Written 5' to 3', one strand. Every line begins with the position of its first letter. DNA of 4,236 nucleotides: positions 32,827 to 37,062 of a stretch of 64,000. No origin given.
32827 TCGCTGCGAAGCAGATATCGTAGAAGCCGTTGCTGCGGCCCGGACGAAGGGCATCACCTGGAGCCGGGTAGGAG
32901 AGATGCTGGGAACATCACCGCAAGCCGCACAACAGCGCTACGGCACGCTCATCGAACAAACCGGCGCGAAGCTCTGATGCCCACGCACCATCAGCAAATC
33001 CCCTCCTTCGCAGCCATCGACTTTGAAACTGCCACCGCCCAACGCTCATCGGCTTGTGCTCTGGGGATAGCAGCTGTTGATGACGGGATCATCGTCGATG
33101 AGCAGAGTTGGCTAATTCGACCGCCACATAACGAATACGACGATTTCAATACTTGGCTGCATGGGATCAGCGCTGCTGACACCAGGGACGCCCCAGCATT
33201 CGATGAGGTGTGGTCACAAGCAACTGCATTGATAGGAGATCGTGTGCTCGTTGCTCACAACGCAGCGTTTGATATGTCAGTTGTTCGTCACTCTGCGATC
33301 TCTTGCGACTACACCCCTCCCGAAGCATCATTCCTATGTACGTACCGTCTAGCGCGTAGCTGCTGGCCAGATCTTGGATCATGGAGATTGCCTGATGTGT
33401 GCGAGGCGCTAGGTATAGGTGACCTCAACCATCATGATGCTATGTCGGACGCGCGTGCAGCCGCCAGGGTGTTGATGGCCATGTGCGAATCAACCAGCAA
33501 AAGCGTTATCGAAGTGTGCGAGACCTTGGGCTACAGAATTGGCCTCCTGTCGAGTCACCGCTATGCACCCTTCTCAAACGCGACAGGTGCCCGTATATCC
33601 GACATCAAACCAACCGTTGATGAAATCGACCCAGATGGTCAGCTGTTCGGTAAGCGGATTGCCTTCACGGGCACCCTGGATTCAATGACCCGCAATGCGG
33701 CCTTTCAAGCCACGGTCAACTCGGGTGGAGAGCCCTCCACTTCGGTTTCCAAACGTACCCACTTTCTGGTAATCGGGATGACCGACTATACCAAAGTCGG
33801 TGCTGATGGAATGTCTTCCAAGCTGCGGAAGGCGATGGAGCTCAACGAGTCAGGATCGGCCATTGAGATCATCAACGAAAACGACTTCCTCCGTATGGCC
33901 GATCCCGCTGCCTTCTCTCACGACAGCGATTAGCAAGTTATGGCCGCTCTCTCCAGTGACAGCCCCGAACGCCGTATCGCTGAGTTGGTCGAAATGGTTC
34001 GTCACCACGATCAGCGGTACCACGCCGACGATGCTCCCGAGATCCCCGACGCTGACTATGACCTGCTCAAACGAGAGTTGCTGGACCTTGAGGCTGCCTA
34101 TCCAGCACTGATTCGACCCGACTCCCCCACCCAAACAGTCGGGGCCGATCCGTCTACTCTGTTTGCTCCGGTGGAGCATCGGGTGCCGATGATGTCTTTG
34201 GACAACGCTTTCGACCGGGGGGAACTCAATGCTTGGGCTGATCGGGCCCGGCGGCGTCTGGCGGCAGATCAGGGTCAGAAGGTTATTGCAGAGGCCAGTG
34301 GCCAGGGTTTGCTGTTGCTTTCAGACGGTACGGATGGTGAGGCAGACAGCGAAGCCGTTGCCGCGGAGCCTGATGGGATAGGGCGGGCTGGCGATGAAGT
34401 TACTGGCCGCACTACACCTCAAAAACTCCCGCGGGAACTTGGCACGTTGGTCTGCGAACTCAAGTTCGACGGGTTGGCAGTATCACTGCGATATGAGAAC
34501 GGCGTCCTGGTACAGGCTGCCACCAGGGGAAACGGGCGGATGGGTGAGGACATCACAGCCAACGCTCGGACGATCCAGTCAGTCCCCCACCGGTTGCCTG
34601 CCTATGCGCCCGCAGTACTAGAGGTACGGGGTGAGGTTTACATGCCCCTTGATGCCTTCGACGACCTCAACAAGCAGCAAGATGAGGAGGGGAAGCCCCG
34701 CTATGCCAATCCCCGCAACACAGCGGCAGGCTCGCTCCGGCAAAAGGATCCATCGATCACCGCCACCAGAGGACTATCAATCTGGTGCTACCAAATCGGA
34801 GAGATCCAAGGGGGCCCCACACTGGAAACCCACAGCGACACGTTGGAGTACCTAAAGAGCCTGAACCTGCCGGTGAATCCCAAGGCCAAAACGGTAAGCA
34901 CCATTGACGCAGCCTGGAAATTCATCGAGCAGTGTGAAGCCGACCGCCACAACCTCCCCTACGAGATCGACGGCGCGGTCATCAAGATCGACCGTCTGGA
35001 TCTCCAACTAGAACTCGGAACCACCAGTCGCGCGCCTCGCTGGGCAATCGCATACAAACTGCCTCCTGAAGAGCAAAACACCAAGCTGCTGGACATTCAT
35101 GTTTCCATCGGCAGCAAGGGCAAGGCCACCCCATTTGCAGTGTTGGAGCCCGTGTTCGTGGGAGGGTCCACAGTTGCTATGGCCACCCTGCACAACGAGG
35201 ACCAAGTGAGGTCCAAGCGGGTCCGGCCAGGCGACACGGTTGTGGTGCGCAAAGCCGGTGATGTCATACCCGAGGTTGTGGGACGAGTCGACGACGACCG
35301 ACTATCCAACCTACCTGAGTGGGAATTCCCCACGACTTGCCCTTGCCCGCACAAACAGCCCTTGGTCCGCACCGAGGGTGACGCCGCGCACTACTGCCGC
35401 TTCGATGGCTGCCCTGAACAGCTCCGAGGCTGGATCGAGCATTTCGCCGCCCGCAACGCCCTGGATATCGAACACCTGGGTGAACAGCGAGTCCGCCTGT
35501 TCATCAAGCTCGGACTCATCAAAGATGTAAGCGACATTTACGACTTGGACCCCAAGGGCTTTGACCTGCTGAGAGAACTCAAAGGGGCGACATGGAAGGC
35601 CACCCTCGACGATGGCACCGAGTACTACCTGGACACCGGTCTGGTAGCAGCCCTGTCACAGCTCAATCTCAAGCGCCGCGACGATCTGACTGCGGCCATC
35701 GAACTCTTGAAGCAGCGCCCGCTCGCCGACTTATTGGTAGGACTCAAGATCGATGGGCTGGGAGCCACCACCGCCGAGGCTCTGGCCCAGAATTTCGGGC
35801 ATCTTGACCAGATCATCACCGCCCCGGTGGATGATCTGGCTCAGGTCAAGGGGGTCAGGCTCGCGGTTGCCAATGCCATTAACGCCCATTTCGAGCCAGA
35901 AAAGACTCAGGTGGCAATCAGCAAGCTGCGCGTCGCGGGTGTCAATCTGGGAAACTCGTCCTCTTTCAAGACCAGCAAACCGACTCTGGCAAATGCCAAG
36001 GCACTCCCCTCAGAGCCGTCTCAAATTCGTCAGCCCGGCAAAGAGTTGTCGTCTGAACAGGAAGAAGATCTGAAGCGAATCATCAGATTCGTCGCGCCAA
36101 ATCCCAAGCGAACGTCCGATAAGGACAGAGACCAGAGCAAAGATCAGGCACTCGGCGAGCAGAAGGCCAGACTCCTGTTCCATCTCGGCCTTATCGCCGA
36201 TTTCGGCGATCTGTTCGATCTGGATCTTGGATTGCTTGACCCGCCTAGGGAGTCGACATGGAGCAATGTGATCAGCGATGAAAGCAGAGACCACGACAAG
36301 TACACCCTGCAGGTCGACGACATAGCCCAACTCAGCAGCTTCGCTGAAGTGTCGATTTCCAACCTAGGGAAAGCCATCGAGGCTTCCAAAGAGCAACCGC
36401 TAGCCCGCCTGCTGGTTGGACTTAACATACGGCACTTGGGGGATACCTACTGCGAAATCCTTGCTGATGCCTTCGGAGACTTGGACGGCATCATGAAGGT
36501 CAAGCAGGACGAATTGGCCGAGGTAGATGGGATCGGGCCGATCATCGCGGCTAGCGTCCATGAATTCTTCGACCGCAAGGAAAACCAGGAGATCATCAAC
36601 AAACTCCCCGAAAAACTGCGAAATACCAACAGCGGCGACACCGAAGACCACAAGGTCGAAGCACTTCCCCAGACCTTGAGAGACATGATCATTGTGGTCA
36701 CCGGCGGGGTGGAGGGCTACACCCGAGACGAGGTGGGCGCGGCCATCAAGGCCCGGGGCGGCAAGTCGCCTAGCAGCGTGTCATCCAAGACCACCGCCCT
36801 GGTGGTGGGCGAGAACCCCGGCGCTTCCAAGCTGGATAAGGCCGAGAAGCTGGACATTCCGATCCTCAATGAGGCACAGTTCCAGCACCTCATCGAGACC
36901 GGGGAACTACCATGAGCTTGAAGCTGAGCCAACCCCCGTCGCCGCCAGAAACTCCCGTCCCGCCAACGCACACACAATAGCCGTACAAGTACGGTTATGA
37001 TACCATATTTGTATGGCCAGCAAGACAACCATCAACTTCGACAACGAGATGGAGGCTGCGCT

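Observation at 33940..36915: NAD-dependent DNA ligase of 991 aa with a tandem duplication of the whole HhH module and a ~60-aa low-complexity insertion before the adenylation lysine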

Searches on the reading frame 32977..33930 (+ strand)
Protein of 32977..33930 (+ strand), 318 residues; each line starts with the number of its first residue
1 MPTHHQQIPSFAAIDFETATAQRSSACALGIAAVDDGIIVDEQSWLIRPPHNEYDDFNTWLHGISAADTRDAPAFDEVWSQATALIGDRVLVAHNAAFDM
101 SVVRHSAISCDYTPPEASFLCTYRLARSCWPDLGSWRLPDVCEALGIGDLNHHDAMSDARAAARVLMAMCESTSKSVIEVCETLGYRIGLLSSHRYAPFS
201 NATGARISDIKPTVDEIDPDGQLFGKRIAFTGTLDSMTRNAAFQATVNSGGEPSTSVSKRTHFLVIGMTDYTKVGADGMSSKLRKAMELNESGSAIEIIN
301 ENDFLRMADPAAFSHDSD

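Call 51: search_protein_families(library=pfam, proteins=[window:32977-33930:+], max_evalue=0.001)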
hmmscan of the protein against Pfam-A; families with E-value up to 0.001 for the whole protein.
window:32977-33930:+ (318 aa): 1 family
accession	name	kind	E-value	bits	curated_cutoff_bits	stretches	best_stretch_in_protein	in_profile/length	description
PF00929.31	RNase_T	-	3.6e-24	86.6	24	1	13-166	2-164/164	Exonuclease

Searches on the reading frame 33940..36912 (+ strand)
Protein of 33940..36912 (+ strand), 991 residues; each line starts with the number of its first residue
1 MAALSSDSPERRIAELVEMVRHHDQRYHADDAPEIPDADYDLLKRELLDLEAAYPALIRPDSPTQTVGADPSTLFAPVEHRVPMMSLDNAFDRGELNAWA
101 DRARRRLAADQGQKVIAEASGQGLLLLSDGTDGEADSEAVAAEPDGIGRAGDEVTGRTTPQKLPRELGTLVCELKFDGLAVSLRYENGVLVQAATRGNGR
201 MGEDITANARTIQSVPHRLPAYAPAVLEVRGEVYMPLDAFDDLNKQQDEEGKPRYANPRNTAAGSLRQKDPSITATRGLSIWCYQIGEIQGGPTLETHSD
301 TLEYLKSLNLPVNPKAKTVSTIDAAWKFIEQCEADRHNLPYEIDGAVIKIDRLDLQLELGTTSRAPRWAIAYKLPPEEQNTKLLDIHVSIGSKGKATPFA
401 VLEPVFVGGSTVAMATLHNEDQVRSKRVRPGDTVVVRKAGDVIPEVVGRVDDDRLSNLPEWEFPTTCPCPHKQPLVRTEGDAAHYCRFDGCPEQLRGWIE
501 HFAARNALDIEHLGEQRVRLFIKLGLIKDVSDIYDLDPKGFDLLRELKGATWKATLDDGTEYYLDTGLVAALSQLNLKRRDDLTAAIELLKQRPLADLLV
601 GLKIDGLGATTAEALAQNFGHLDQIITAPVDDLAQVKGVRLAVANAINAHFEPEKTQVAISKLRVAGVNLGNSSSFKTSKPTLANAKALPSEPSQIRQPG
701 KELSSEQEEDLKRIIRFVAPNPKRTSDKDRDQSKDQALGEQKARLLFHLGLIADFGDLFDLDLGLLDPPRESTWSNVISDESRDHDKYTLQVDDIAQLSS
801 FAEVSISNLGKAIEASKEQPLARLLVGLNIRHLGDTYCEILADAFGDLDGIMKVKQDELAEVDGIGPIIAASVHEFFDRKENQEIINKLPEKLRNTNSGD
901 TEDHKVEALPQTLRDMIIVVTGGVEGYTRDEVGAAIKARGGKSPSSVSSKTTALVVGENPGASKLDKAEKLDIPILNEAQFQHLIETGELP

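Call 4: search_protein_families(library=pfam, proteins=[window:33940-36912:+], max_evalue=1)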
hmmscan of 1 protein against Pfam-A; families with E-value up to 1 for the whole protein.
window:33940-36912:+ (991 aa): 13 families
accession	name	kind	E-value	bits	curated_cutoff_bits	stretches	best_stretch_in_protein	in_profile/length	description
PF01653.23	DNA_ligase_aden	-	7.9e-88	294.7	27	2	169-377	43-253/253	NAD-dependent DNA ligase adenylation domain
PF12826.13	HHH_2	-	2.1e-31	108.3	27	2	823-886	1-64/64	Helix-hairpin-helix motif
PF03120.22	DNA_ligase_OB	-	6.6e-28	96.8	32.9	1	381-454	2-75/79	NAD-dependent DNA ligase OB-fold domain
PF00533.33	BRCT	-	4e-13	49.8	21.3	1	913-985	6-78/78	BRCA1 C Terminus (BRCT) domain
PF14520.12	HHH_5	-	2e-10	41.4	27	2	602-640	5-44/57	Helix-hairpin-helix domain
PF00633.29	HHH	-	9.7e-07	28.8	24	1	848-876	2-30/30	Helix-hairpin-helix motif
PF22745.1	Nlig-Ia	-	0.00027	22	27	1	9-59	2-52/92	DNA ligase-like, N-terminal NAD+-binding domain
PF12738.14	PTCB-BRCT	-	0.007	16.8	22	1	918-977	3-60/63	twin BRCT domain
PF03119.21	DNA_ligase_ZBD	-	0.021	15.2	25.8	1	473-487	7-21/27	NAD-dependent DNA ligase C4 zinc finger domain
PF20582.4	UPF0758_N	-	0.032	14.8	27.1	0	839-869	47-75/77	UPF0758 N-terminal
PF12482.14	DUF3701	-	0.05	14.2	26.9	0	556-636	12-86/93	Phage integrase protein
PF01367.25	5_3_exonuc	-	0.078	13.9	40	0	604-635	23-53/97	5'-3' exonuclease, C-terminal SAM fold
PF12836.13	HHH_3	-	0.13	12.8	27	0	627-650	10-33/65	Helix-hairpin-helix motif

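Call 5: search_protein_families(library=ncbifam, proteins=[window:33940-36912:+], max_evalue=0.01)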
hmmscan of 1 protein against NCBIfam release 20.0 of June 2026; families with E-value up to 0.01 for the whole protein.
window:33940-36912:+ (991 aa): 17 families
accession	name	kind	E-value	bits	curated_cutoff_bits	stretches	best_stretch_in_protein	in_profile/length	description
NF005932.1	PRK07956.1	equivalog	1e-251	837.2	369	3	169-675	104-582/664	NAD-dependent DNA ligase LigA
TIGR00575.1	dnlj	equivalog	3.4e-232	772.5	444.45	4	169-539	97-466/652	NAD-dependent DNA ligase LigA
NF010931.0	PRK14351.1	equivalog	2.4e-196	654.4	1051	4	148-539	110-496/692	NAD-dependent DNA ligase LigA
NF010930.0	PRK14350.1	equivalog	1.3e-98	331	652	3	171-552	113-480/669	NAD-dependent DNA ligase LigA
NF005987.0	PRK08097.1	equivalog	1.3e-45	155.9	498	1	174-540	124-460/562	NAD-dependent DNA ligase LigB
NF010009.0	PRK13482.1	equivalog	3.3e-11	42.9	201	2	829-888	296-355/357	DNA integrity scanning diadenylate cyclase DisA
NF001824.0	PRK00558.1-5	equivalog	1e-08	34.1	451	1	603-654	596-647/652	excinuclease ABC subunit UvrC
NF010337.0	PRK13766.1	equivalog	5.4e-08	31.4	610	1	829-879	727-777/781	Hef nuclease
NF009401.0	PRK12766.1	equivalog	3.8e-06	26.8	239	0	830-875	15-61/238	50S ribosomal protein L32e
NF011260.0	PRK14666.1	equivalog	3.8e-06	25.9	649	1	603-651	641-689/698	excinuclease ABC subunit C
NF000642.1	PRK00024.1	equivalog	5.4e-06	26.2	180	0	610-654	33-77/212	RadC family protein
NF004844.0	PRK06195.1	equivalog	1.3e-05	24.7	373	1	899-966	219-273/309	DNA polymerase III subunit epsilon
NF011262.0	PRK14668.1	equivalog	0.0002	19.9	544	0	603-649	529-575/577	excinuclease ABC subunit C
NF011263.0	PRK14669.1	equivalog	0.00069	18.3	1108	1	602-658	555-609/624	excinuclease ABC subunit C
NF004719.0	PRK06063.1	equivalog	0.0022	17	389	1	916-986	237-307/331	DEDDh family exonuclease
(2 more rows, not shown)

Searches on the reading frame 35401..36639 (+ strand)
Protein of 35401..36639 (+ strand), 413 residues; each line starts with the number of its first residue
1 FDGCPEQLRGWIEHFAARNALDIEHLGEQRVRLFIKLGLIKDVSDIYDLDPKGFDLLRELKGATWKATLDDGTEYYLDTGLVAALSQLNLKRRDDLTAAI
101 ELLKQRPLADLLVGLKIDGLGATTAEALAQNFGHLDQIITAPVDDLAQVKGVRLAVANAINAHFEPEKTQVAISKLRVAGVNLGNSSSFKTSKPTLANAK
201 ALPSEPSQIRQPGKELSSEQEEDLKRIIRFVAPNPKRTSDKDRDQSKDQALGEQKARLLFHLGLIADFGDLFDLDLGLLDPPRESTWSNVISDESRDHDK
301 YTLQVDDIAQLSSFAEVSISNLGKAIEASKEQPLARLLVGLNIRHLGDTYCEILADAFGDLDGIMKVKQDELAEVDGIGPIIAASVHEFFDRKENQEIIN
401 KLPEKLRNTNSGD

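Call 84: predict_structure(alignment_id=A2)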
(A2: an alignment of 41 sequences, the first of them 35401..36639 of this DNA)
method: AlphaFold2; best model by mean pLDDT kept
length: 413 residues; sequences in the alignment: 41
mean_pLDDT: 82.3   pTM: 0.77
mean pLDDT of the five models: 82.3, 81.2, 80.1, 80.0, 79.5
residues with pLDDT >= 90: 214; 70-90: 122; 50-70: 33; < 50: 44
segments of 3 or more residues with pLDDT < 50: 1-4, 188-207, 237-248, 294-297, 411-413
pLDDT, mean of each block of 10 residues (from residue 1): 49 60 75 88 84 90 92 92 92 91 91 91 93 94 94 94 92 93 69 33 45 87 92 60 45 93 93 92 91 56 93 86 88 86 87 92 92 94 93 88 79 41
secondary structure, 60 per line:
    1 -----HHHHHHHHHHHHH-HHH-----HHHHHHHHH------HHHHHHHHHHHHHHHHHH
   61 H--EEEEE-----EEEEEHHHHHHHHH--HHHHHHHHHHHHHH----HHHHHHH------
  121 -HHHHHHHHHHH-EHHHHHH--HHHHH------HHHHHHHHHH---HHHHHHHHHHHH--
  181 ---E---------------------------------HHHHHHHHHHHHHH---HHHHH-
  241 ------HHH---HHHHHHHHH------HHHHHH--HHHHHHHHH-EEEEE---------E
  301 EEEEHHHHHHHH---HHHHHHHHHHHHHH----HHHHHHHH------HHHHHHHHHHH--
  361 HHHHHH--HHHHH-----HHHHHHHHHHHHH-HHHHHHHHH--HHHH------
elements in order: H6-18 H28-36 H43-61 E64-68 E74-78 H79-87 H90-103 H108-114 H122-132 H135-140 H143-147 H154-163 H167-178 H218-231 H235-239 H253-261 H268-273 H276-284 E286-290 E300-304 H305-312 H316-329 H334-341 H348-358 H361-366 H369-373 H379-391 H393-401 H404-407

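Call 87: fold_search(model_id=the predicted structure, library=pdb)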
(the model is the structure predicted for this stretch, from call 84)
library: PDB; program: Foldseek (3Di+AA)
matches with E <= 10: 180; with E <= 0.001: 5
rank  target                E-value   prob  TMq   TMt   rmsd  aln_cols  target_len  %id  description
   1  9a6z_B                2.0e-05  1.00  0.23  0.15  20.5       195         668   27  Integrative model of RPOB-DNLJ by crosslinking MS and deep learning (released 2024-09-18)
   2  8ak4                  1.2e-04  1.00  0.22  0.18  15.7       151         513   28  Structure of the C-terminally truncated NAD+-dependent DNA ligase from the poly-extremophile Deinococcus radiodurans (released 2023-09-27)
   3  5tt5                  2.4e-04  1.00  0.20  0.14  19.7       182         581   22  Escherichia coli LigA (K115M) in complex with NAD+ (released 2017-03-08)
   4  4glx_A                8.2e-04  1.00  0.20  0.14  17.3       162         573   25  DNA ligase A in complex with inhibitor (released 2012-10-10)
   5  1dgs_A                9.4e-04  1.00  0.23  0.16  14.5       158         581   25  CRYSTAL STRUCTURE OF NAD+-DEPENDENT DNA LIGASE FROM T. FILIFORMIS (released 2000-11-27)
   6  2owo_A                1.1e-03  1.00  0.20  0.14  16.5       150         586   25  Last Stop on the Road to Repair: Structure of E.coli DNA Ligase Bound to Nicked DNA-Adenylate (released 2007-05-15)
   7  1v9p_A                3.4e-03  1.00  0.23  0.16  15.0       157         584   25  Crystal Structure Of Nad+-Dependent DNA Ligase (released 2004-03-30)
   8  2mut_MODEL_1_A        1.3e-01  1.00  0.12  0.50   8.6        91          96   21  Solution structure of the F231L mutant ERCC1-XPF dimerization region (released 2015-06-24)
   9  2zj8                  2.0e-01  0.54  0.14  0.09  18.2       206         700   12  Archaeal DNA helicase Hjm apo state in form 2 (released 2009-02-10)
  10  1z00_MODEL_1_A        2.6e-01  0.99  0.13  0.57   8.5        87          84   22  Solution structure of the C-terminal domain of ERCC1 complexed with the C-terminal domain of XPF (released 2005-12-20)
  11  9y4s_H                2.7e-01  0.30  0.14  0.17  29.4       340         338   14  Crystal structure of DNA integrity scanning protein (DisA) from Mycobacterium tuberculosis in complex with cyclic di-A (released 2025-09-17)
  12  8df9_B                3.0e-01  0.12  0.14  0.08  33.1       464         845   15  Structure of M. kandleri topoisomerase V in complex with DNA. 38 base pair asymmetric DNA complex (released 2022-08-31)
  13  9qed_B                3.5e-01  1.00  0.15  0.29   9.0        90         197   18  Cryo-EM structure of the XPF-ERCC1-SLX4(330-555)-SLX4IP complex (released 2025-12-17)
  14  9y4s_B                3.5e-01  0.23  0.14  0.16  28.9       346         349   13  Crystal structure of DNA integrity scanning protein (DisA) from Mycobacterium tuberculosis in complex with cyclic di-A (released 2025-09-17)
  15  9y9y_A                3.9e-01  0.20  0.13  0.15  28.0       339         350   13  Crystal structure of DNA integrity scanning protein DisA from Mycobacterium tuberculosis in complex with cyclic di-AMP (released 2025-09-24)
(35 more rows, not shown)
